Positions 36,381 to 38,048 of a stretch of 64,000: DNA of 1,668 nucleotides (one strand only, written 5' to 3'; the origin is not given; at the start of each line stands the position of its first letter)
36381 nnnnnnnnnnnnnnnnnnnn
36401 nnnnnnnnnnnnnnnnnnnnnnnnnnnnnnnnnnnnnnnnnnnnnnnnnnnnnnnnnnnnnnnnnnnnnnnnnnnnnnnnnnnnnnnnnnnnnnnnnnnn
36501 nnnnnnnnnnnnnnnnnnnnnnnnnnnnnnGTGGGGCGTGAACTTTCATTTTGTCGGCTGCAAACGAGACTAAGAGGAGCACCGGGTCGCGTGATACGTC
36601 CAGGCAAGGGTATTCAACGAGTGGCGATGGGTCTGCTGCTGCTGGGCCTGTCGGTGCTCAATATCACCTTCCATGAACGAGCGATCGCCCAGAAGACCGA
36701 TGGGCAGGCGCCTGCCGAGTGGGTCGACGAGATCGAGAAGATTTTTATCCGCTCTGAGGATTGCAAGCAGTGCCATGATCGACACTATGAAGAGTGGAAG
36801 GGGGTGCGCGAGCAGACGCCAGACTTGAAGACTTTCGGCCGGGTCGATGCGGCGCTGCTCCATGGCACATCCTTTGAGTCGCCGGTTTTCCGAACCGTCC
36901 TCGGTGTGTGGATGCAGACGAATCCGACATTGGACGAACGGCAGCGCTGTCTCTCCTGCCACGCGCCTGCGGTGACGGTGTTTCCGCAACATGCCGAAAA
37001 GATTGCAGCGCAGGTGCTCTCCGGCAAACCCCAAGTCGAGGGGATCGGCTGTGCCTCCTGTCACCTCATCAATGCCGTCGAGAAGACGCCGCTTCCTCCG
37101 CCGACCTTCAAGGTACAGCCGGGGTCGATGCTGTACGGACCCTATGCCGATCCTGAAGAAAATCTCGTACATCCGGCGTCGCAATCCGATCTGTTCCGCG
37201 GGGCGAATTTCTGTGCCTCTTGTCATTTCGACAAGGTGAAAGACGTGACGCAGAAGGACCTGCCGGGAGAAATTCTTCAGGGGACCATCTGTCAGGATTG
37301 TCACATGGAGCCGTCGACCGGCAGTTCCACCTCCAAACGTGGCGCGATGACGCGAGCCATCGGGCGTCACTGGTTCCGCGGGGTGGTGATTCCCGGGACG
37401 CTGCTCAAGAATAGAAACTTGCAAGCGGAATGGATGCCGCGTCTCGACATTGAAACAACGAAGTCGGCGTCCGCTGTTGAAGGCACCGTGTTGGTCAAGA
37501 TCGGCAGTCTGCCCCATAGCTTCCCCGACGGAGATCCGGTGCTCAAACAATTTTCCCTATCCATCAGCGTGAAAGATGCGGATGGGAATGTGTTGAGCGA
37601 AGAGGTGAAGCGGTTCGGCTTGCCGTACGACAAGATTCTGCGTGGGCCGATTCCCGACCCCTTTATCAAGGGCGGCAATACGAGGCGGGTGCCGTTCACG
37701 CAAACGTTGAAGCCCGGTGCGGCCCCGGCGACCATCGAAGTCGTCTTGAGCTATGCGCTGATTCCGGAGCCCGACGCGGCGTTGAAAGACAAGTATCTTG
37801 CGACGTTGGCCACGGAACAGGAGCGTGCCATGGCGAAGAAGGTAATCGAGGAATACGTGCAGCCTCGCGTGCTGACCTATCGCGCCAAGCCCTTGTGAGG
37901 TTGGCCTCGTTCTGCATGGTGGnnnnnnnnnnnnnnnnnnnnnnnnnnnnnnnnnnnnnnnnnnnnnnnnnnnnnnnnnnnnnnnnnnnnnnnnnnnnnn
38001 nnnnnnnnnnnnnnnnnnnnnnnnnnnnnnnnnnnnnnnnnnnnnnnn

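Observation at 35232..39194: NxrC paralogue, PDZ protein and two pentahaem cytochromes c as a compact exported electron-transfer cluster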

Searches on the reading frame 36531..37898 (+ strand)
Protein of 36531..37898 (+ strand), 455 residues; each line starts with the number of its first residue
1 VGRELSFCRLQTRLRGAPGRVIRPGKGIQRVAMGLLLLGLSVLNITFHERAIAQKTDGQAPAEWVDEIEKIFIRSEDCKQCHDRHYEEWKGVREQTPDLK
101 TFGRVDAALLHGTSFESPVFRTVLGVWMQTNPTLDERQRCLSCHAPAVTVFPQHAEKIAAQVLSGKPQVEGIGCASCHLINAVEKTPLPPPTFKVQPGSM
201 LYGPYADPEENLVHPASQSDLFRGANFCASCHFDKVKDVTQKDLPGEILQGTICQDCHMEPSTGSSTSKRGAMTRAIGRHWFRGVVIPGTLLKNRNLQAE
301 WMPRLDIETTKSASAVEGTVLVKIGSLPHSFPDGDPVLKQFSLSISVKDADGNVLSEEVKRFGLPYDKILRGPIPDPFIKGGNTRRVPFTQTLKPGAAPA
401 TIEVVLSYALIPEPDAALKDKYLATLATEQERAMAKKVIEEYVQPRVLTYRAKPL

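Call 3: search_protein_families(library=pfam, proteins=[window:36531-37898:+], max_evalue=0.01)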
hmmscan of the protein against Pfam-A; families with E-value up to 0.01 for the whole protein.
window:36531-37898:+ (455 aa): 6 families
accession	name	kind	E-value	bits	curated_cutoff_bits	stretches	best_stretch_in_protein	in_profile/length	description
PF14522.11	Cytochrome_C7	-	2.8e-08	33.9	24.8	0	225-265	13-55/67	Cytochrome c7 and related cytochrome c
PF13435.11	Cytochrome_C554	-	4.2e-07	31.3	20.8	1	78-178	2-83/84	Cytochrome c554 and c-prime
PF22113.1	Mtrc-MtrF_II-IV_dom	-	2.9e-06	27.4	30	1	69-181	75-166/176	Outer membrane cytochrome MtrC/MtrF-like, domains II/IV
PF03264.19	Cytochrom_NNT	-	4.8e-06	26.8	24.1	0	225-265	36-79/174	NapC/NirT cytochrome c family, N-terminal region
PF09699.15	Paired_CXXCH_1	-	8.4e-06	25.8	20.6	0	74-91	5-22/41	Doubled CXXCH motif (Paired_CXXCH_1)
PF14537.11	Cytochrom_c3_2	-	1.7e-05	25.6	25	0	136-179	25-65/79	Cytochrome c3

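Call 6: search_protein_families(library=ncbifam, proteins=[window:36531-37898:+], max_evalue=0.01)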
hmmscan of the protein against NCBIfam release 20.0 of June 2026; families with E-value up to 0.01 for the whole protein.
window:36531-37898:+ (455 aa): 6 families
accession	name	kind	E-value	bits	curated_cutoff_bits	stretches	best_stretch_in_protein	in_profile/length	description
NF040886.1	cyt_C_like_Sec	equivalog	8e-20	70.8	250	2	38-232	7-212/423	multiheme c-type cytochrome (seleno)protein ExtKL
TIGR01905.1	paired_CXXCH_1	subfamily_domain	1.5e-05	24.8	25.2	0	73-86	4-17/41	doubled CXXCH domain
TIGR03508.1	decahem_SO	subfamily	1.5e-05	24.6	192.2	1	77-260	4-176/258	DmsE family decaheme c-type cytochrome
NF041198.1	UshA_like_PCGU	equivalog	0.00018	20.2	275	0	138-178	443-479/519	UshA-like (seleno)protein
TIGR03507.1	decahem_SO1788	subfamily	0.00018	20.1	209.3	0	226-271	270-312/672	OmcA/MtrC family decaheme c-type cytochrome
NF008659.0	PRK11659.1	equivalog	0.00035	20.3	184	0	50-182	27-146/188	cytochrome c nitrite reductase pentaheme subunit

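Call 41: search_solved_structures(query=window:36591-37898:+, max_evalue=1, show_alignments=3)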
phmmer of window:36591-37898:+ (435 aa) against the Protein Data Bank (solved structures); distinct sequences matched with E-value up to 1: 4.
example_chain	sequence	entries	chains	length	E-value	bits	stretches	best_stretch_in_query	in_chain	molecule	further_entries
5ze8_A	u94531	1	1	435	0.0016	20.6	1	52-162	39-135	cytochrome c552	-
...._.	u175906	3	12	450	0.029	16.5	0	42-129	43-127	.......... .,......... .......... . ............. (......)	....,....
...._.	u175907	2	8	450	0.035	16.3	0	42-129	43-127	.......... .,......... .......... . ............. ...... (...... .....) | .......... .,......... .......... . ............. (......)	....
3ucp_A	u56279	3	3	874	0.65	12.1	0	149-218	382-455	UndA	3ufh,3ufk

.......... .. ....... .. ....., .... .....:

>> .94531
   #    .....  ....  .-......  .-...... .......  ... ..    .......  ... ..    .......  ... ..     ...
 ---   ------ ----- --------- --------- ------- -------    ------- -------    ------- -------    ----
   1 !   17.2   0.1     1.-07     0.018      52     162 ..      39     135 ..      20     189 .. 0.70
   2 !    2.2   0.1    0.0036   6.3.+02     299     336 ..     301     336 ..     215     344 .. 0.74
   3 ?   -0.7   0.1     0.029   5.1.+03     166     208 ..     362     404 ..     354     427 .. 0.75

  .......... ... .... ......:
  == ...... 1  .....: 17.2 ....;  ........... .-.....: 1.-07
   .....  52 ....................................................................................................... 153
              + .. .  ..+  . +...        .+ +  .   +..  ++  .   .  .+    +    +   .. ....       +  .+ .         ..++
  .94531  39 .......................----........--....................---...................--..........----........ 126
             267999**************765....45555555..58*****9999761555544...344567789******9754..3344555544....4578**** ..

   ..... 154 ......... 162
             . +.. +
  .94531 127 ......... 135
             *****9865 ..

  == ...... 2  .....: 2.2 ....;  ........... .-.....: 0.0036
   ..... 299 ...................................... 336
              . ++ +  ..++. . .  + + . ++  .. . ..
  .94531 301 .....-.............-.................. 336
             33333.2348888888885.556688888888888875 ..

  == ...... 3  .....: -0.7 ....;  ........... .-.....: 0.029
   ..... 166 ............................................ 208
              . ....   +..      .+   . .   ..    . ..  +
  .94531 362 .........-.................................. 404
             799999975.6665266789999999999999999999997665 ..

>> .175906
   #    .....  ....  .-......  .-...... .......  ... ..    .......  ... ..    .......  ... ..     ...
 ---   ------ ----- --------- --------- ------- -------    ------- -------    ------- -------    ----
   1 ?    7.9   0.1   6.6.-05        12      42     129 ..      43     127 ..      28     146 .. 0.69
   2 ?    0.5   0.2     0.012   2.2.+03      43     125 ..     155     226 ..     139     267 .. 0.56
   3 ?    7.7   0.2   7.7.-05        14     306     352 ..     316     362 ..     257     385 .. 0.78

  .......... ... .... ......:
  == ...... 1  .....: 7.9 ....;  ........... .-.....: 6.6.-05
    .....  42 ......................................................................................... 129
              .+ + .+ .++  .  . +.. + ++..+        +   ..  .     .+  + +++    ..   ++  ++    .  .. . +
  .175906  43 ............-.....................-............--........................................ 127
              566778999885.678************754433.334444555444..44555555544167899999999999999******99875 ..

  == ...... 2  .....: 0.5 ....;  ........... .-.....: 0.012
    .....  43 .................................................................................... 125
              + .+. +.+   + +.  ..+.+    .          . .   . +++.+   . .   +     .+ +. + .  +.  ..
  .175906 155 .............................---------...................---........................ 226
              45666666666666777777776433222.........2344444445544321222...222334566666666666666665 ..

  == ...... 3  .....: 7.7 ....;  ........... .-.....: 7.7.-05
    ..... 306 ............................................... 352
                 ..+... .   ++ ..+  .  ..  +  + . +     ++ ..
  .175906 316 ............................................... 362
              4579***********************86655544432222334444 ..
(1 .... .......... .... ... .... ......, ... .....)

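Call 73: predict_structure(alignment_id=A4)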
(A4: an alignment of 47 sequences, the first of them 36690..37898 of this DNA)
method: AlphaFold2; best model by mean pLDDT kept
length: 402 residues; sequences in the alignment: 47
mean_pLDDT: 48.5   pTM: 0.34
mean pLDDT of the five models: 48.5, 43.6, 43.0, 41.9, 41.6
residues with pLDDT >= 90: 0; 70-90: 47; 50-70: 134; < 50: 221
segments of 3 or more residues with pLDDT < 50: 1-7, 13-40, 42-61, 116-249, 273-284, 311-326
pLDDT, mean of each block of 10 residues (from residue 1): 43 42 36 43 46 42 57 71 64 58 69 47 28 30 26 30 34 32 38 39 33 31 26 25 36 63 69 45 57 80 75 40 48 71 68 62 60 63 56 55 60
secondary structure, 60 per line:
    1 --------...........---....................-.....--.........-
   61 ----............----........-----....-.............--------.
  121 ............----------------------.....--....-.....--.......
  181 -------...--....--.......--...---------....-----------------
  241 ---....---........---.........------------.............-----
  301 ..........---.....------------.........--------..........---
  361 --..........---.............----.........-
elements in order: H9-19 H23-42 H44-48 H51-59 H65-76 H81-88 H94-97 H99-111 H120-132 H155-159 H162-165 H167-171 H174-180 H193-196 H199-205 H220-223 H244-247 E251-258 E262-270 E286-295 E301-310 H314-318 E331-339 E348-357 H363-372 H376-388 E393-401

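Call 77: fold_search(model_id=the predicted structure, library=pdb)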
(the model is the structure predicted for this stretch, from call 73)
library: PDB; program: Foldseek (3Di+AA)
matches with E <= 10: 1220; with E <= 0.001: 44
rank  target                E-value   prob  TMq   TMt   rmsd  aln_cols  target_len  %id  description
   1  5ze8                  3.7e-05  1.00  0.22  0.23   8.0       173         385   19  Crystal structure of a penta-heme cytochrome c552 from Thermochromatium tepidum (released 2018-04-25)
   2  7os2_B                1.2e-04  1.00  0.19  0.05  17.3       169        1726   13  Cryo-EM structure of Brr2 in complex with Jab1/MPN and C9ORF78 (released 2022-02-23)
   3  7zpq_CA               1.3e-04  1.00  0.17  0.05   5.0       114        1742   15  Structure of the RQT-bound 80S ribosome from S. cerevisiae (C1) (released 2023-02-22)
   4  8h6k_5D               1.4e-04  1.00  0.19  0.05  17.2       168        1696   13  Cryo-EM structure of human exon-defined spliceosome in the mature B state. (released 2024-05-01)
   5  5m52_B                1.4e-04  1.00  0.20  0.05  16.5       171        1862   13  Crystal structure of yeast Brr2 full-lenght in complex with Prp8 Jab1 domain (released 2016-12-07)
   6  6s8o                  1.4e-04  1.00  0.20  0.05   4.7       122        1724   15  Human Brr2 Helicase Region M641C/A1582C (released 2020-01-22)
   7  5hdw                  1.6e-04  1.00  0.19  0.49   6.0       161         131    9  ApaG Domain of FBxo3 (released 2016-04-06)
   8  8bcb_B                1.7e-04  1.00  0.18  0.05   4.6       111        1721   15  Human Brr2 Helicase Region in complex with C-tail deleted Jab1 and compound 34 (released 2023-03-08)
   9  6qv4                  1.7e-04  1.00  0.19  0.05  16.9       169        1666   16  Crystal structure of the Ski2 RNA-helicase Brr2 from Chaetomium thermophilum bound to ATP-gamma-S (released 2020-01-15)
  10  8r0a_B                1.8e-04  1.00  0.20  0.05  17.3       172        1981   13  Cryo-EM structure of the cross-exon pre-B+5'ss complex (released 2024-05-22)
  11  8bca_B                2.0e-04  1.00  0.20  0.05   4.2       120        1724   13  Human Brr2 Helicase Region in complex with C-tail deleted Jab1 and compound 26 (released 2023-03-08)
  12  5m59_A                2.1e-04  1.00  0.19  0.05  16.6       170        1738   15  Crystal structure of Chaetomium thermophilum Brr2 helicase core in complex with Prp8 Jab1 domain (released 2016-12-21)
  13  6qv3                  2.5e-04  1.00  0.20  0.05   4.4       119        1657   18  Crystal structure of the Ski2 RNA-helicase Brr2 from Chaetomium thermophilum bound to ADP (released 2020-01-15)
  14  6s9i_B                2.5e-04  1.00  0.20  0.05  17.1       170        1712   14  Human Brr2 Helicase Region D534C/N1866C in complex with C-tail deleted Jab1 (released 2020-01-22)
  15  8bc8_B                2.5e-04  1.00  0.20  0.05  17.1       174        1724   13  Human Brr2 Helicase Region in complex with C-tail deleted Jab1 and compound 18 (released 2023-03-08)
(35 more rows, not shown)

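Call 80: search_solved_structures(query=A1, max_evalue=0.01, show_alignments=2)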
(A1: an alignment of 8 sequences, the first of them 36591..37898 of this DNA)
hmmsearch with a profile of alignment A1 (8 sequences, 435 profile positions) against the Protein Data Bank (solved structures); distinct sequences matched with E-value up to 0.01: 3.
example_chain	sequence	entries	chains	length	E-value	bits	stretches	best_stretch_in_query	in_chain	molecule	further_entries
5ze8_A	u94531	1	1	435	2e-08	36.4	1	202-374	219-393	cytochrome c552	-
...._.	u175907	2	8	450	6.3e-08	34.8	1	9-376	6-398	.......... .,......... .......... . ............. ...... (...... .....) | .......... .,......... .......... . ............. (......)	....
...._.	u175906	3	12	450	7.7e-08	34.5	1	9-376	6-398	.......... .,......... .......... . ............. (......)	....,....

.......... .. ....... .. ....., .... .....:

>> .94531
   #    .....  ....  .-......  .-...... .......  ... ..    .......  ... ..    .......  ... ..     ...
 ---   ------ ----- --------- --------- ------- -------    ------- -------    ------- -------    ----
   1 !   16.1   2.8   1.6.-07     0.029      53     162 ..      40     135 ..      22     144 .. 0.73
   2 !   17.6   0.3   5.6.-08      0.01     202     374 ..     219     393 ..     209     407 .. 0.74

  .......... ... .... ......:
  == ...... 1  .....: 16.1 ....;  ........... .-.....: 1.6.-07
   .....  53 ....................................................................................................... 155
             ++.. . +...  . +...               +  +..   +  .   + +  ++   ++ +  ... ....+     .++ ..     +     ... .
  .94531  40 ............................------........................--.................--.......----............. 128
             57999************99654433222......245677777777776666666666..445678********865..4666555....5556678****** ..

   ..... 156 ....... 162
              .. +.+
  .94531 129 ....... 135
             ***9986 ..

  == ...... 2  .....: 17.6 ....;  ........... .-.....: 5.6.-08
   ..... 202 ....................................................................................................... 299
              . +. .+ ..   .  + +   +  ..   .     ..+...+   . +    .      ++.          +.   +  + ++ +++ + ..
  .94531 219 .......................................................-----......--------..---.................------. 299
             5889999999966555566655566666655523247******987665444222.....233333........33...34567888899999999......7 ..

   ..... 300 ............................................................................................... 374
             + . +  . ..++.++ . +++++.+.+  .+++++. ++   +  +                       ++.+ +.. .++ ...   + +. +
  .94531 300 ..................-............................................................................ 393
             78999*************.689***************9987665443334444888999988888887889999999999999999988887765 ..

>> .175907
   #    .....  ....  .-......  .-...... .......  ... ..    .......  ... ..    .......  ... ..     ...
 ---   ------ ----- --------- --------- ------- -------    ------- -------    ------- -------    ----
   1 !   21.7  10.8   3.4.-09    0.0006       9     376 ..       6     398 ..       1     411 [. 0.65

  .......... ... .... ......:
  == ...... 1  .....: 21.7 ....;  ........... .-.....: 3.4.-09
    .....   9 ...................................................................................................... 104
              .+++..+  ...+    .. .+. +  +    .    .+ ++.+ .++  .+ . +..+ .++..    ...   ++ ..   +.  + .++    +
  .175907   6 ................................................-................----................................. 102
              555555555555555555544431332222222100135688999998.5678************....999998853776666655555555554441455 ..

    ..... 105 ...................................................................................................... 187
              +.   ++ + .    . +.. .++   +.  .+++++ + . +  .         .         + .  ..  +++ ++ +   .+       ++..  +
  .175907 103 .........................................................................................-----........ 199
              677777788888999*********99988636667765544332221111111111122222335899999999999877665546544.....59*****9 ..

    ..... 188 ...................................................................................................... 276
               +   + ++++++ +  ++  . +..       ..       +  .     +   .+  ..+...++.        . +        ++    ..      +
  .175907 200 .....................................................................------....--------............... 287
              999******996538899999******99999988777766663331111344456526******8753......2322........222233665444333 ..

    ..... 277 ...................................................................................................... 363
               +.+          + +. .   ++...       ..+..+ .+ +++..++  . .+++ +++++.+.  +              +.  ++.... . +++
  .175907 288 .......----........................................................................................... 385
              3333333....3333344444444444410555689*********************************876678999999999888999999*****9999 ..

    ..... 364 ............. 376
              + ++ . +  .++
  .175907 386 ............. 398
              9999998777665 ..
